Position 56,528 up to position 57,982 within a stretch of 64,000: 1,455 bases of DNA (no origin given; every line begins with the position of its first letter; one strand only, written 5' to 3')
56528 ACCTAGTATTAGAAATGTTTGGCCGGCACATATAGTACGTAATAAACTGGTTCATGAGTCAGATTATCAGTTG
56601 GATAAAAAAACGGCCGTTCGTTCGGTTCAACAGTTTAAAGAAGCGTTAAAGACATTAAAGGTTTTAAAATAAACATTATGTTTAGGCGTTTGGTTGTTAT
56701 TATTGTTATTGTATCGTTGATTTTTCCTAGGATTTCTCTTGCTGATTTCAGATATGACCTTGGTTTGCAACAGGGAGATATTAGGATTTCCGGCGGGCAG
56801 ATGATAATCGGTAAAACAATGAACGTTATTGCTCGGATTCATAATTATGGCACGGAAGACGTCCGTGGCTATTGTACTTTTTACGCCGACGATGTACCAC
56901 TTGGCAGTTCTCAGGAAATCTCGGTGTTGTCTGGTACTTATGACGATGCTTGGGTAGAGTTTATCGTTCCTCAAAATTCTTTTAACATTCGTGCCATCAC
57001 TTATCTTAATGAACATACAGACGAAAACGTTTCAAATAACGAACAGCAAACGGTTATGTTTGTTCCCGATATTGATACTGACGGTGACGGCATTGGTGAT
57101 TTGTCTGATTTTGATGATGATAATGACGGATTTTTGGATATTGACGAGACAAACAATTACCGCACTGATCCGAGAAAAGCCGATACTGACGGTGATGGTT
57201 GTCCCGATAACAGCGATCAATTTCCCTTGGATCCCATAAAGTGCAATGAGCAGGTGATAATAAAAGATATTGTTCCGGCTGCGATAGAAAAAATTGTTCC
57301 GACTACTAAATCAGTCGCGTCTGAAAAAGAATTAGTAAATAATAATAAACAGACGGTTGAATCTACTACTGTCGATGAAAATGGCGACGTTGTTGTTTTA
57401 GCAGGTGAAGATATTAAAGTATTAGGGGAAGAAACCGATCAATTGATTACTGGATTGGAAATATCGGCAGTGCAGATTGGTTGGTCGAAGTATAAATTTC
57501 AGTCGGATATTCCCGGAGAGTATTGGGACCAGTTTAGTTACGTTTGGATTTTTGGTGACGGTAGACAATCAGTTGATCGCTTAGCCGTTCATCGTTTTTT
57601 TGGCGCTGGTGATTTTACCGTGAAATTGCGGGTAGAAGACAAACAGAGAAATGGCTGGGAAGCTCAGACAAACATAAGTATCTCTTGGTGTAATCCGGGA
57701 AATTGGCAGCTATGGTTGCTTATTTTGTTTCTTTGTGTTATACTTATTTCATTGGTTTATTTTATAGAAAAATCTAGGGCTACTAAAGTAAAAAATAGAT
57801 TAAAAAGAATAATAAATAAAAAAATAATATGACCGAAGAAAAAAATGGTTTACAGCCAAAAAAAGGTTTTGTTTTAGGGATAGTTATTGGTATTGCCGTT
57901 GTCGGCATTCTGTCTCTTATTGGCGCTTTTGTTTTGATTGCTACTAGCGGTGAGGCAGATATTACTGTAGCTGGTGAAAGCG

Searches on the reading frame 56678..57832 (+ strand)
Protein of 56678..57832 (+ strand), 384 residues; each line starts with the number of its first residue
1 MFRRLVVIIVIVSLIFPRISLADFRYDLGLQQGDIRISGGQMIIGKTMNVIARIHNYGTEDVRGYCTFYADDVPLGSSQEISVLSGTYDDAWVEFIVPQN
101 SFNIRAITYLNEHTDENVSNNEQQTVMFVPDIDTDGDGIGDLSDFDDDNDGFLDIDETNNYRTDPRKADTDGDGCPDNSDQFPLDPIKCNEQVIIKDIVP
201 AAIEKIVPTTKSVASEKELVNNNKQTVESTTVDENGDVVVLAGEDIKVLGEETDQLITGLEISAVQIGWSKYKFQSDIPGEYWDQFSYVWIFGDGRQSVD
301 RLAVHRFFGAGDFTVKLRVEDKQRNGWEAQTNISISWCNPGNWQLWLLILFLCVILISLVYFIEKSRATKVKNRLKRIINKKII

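Call 72: search_protein_families(library=pfam, proteins=[window:56678-57832:+], max_evalue=0.00001)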
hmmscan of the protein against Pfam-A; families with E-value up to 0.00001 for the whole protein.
window:56678-57832:+ (384 aa): 1 family
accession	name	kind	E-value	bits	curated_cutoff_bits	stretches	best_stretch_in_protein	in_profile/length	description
PF18911.6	PKD_4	-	2.1e-06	28.1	27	1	285-326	34-75/85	PKD domain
